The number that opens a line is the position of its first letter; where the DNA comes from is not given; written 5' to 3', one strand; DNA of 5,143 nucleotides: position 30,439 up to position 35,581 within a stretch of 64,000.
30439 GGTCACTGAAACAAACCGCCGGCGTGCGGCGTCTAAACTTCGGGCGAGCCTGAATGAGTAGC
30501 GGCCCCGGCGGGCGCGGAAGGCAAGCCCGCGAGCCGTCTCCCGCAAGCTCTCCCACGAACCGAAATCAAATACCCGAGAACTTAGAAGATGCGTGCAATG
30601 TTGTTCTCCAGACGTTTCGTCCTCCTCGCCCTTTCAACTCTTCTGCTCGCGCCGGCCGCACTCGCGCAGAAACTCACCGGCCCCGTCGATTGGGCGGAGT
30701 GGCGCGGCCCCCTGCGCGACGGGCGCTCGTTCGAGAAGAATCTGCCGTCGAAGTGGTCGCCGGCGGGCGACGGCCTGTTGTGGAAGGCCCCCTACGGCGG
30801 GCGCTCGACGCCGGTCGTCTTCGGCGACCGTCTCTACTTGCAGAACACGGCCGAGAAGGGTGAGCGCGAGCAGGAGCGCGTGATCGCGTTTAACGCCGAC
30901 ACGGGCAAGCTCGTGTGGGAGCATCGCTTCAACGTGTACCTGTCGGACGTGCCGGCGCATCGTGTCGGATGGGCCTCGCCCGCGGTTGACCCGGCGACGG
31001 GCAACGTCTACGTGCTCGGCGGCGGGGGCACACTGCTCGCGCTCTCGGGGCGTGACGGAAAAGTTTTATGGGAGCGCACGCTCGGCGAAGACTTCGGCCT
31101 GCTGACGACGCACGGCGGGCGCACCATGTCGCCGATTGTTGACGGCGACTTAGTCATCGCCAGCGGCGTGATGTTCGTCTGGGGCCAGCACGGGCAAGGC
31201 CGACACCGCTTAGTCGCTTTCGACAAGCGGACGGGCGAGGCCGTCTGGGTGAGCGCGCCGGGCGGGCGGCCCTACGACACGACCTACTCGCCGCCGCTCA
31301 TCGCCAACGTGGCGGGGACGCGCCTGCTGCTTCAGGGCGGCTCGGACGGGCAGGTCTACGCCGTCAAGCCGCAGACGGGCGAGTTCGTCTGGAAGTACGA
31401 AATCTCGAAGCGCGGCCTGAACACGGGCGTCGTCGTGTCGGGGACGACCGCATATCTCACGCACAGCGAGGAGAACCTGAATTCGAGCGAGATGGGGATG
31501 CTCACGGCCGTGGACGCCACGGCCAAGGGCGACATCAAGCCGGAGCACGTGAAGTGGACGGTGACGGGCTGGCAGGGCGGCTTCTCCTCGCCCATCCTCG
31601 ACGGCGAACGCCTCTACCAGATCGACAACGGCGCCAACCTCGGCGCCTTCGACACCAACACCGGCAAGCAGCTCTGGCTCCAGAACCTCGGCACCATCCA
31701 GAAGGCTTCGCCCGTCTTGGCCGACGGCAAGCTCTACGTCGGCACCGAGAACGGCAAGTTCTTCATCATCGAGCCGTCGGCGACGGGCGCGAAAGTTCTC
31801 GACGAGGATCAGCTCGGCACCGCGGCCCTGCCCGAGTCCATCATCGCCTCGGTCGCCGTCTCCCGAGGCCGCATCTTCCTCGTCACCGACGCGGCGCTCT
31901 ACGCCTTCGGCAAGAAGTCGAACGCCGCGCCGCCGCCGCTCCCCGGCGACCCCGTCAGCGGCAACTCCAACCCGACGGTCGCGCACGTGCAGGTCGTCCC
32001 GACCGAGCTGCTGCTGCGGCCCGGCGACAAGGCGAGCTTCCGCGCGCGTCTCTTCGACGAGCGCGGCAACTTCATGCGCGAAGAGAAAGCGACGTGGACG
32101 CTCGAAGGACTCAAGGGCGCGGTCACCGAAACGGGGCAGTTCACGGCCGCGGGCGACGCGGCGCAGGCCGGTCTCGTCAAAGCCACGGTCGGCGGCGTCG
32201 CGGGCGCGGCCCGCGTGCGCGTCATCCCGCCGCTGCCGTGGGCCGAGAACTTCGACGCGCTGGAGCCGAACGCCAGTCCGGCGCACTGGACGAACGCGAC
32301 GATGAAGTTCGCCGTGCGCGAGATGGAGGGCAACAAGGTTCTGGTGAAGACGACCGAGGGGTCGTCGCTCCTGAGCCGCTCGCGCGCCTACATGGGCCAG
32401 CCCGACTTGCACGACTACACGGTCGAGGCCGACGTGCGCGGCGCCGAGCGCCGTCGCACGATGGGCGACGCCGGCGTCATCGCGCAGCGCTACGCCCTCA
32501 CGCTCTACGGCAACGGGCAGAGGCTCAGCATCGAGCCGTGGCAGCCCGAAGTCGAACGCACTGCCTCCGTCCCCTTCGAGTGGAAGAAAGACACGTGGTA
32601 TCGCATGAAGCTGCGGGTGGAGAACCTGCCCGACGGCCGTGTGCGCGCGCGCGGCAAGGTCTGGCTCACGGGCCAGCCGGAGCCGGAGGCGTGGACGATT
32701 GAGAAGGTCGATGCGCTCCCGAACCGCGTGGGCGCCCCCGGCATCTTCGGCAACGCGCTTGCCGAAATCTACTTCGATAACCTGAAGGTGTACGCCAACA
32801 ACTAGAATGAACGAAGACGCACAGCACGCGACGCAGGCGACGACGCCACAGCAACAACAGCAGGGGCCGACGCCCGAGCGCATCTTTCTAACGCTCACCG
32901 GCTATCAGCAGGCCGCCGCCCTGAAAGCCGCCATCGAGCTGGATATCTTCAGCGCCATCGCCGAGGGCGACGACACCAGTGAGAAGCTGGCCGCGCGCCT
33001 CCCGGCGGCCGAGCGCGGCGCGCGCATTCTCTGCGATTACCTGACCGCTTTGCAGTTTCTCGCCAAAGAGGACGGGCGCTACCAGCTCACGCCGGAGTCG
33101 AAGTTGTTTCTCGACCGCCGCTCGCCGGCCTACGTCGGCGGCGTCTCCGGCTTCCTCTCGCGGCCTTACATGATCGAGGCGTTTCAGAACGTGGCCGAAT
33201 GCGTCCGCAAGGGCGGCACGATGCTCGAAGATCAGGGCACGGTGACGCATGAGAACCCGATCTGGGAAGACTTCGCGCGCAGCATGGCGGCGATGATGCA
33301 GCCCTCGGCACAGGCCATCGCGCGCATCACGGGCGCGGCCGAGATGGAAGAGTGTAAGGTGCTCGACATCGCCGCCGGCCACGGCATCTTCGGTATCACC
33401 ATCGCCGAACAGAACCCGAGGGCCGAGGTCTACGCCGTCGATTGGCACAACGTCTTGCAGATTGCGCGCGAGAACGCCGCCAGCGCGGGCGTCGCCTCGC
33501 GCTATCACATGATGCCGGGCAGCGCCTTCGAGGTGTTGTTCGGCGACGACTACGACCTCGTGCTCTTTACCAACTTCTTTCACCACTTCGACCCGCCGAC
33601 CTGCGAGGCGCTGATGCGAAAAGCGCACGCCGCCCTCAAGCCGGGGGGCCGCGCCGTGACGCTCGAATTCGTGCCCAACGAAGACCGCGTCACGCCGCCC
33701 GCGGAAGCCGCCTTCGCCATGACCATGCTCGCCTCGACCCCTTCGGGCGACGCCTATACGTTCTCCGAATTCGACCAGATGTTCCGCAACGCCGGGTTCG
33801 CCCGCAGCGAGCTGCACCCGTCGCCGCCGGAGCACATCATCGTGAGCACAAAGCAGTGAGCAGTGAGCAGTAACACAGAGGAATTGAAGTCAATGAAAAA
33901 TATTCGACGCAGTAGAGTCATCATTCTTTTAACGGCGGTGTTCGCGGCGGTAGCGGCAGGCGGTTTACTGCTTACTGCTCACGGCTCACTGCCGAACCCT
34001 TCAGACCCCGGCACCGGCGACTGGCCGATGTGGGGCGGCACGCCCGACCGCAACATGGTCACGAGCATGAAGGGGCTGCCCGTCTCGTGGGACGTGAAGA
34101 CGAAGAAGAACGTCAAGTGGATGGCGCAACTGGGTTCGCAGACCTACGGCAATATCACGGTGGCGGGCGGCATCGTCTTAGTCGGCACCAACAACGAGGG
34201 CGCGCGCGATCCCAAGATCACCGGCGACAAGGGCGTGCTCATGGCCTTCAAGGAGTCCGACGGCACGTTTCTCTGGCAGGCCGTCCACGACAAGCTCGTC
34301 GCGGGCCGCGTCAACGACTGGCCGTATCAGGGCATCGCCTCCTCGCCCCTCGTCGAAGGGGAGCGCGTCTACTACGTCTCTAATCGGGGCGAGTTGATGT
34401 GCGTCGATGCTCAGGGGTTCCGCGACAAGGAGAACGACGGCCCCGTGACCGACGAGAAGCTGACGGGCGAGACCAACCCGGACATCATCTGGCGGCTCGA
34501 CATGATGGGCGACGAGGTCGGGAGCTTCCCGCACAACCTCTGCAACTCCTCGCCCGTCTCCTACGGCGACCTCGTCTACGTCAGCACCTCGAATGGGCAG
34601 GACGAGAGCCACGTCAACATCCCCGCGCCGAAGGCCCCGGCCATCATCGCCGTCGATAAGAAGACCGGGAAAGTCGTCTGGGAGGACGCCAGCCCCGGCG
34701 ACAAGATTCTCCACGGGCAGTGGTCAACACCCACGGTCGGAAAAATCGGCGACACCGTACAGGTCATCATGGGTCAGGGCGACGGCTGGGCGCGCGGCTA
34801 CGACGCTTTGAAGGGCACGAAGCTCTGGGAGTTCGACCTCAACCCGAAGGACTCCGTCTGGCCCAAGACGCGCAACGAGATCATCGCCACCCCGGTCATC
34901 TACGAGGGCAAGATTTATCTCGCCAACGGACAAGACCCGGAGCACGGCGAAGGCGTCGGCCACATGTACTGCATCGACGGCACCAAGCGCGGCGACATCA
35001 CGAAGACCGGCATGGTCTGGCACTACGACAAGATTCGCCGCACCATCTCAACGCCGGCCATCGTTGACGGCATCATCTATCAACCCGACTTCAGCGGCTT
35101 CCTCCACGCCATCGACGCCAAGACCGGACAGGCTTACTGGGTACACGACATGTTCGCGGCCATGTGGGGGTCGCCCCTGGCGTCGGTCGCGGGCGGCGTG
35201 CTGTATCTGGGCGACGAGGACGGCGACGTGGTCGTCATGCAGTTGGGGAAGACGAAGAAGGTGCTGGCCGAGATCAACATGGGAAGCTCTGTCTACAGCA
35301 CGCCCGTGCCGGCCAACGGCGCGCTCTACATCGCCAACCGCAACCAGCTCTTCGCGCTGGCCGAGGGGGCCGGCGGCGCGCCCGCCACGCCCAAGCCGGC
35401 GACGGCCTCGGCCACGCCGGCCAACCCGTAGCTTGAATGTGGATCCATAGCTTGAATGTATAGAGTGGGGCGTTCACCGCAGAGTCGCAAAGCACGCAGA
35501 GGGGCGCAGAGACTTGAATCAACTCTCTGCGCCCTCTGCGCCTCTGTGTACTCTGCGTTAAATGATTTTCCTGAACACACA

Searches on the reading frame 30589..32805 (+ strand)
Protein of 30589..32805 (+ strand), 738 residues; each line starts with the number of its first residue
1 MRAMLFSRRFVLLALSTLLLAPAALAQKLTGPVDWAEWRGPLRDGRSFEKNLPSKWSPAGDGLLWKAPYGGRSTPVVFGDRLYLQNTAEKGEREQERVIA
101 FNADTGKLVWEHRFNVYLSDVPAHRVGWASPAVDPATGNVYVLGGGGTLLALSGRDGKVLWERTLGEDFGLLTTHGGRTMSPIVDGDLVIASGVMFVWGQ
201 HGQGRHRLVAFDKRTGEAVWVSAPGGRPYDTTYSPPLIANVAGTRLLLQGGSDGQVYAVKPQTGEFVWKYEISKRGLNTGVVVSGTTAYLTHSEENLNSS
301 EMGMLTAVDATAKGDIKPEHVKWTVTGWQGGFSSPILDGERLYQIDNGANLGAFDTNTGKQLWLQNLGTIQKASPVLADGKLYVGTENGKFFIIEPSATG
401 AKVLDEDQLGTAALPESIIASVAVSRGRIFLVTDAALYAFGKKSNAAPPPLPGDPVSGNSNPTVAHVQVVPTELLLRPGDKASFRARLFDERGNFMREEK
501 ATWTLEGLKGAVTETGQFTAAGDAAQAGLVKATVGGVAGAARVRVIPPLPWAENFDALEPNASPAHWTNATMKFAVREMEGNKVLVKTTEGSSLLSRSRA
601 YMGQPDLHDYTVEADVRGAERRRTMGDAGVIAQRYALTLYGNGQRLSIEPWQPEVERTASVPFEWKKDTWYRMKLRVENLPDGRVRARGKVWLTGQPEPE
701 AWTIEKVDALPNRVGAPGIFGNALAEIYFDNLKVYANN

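Call 18: search_protein_families(library=pfam, proteins=[window:30589-32805:+])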
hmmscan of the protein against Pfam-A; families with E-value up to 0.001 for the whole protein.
window:30589-32805:+ (738 aa): 4 families
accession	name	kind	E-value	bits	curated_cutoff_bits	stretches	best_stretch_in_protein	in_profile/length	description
PF13360.13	PQQ_2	-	2.3e-35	122.8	27.6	3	137-346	33-214/233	Outer membrane protein assembly factor BamB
PF01011.28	PQQ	-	1.3e-15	57.6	26.7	1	147-222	497-574/595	Glucose/ethanol/alcohol dehydrogenase, beta-propeller domain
PF13570.13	Beta-prop_ACSF4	-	3.7e-13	50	133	1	96-343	113-316/329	Beta-alanine-activating enzyme, beta-propeller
PF23727.1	Beta-prop_FAM234A_B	-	0.00011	21.3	26.4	0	149-222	54-116/467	FAM234A/B beta-propeller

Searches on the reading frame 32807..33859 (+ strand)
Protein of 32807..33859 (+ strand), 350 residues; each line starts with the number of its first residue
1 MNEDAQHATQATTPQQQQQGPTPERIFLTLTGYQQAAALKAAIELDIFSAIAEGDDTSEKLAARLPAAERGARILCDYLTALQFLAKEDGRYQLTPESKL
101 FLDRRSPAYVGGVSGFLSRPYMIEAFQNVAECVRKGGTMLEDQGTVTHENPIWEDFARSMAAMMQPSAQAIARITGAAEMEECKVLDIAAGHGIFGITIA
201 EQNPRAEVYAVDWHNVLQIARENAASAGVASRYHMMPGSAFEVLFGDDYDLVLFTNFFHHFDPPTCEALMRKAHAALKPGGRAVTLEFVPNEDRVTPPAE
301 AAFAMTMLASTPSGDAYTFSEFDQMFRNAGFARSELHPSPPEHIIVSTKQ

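Call 30: search_protein_families(library=pfam, proteins=[window:32807-33859:+])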
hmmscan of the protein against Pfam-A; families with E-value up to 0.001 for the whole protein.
window:32807-33859:+ (350 aa): 10 families
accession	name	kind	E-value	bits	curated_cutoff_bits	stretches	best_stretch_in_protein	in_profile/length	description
PF13649.12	Methyltransf_25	-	3.6e-15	56.9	27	1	185-281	1-97/97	Methyltransferase domain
PF00891.24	Methyltransf_2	-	3.6e-15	56.3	22.3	1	180-332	60-210/210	O-methyltransferase domain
PF08100.18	Dimerisation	-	1.3e-14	54.2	25.6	1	21-103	4-92/93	O-methyltransferase dimerisation domain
PF08242.18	Methyltransf_12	-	1e-13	52.3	30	1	186-282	1-97/98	Methyltransferase domain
PF13847.12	Methyltransf_31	-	3.4e-12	46.7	27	1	181-306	3-129/145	Methyltransferase domain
PF13489.12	Methyltransf_23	-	3.7e-11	43.5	27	1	180-332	21-160/164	Methyltransferase domain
PF08241.18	Methyltransf_11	-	2.7e-10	41.2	21.2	1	186-284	1-94/95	Methyltransferase domain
PF05175.20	MTS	-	5.1e-10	39.7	23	1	181-283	31-136/170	Methyltransferase small domain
PF10294.15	Methyltransf_16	-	7e-07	29.6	21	1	163-231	32-98/174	Lysine methyltransferase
PF01209.24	Ubie_methyltran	-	1.9e-06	27.8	20.1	1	178-292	44-158/233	ubiE/COQ5 methyltransferase family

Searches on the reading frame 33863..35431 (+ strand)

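Call 30: search_protein_families(library=pfam, proteins=[window:33863-35431:+])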
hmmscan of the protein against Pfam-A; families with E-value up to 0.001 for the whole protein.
window:33863-35431:+ (522 aa): 3 families
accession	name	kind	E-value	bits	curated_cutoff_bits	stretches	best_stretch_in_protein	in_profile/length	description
PF13360.13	PQQ_2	-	7.6e-24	85.1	27.6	3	209-426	56-231/233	Outer membrane protein assembly factor BamB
PF13570.13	Beta-prop_ACSF4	-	5.5e-14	52.7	133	1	258-485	28-224/329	Beta-alanine-activating enzyme, beta-propeller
PF01011.28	PQQ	-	9.1e-11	41.6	26.7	0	394-452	49-107/595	Glucose/ethanol/alcohol dehydrogenase, beta-propeller domain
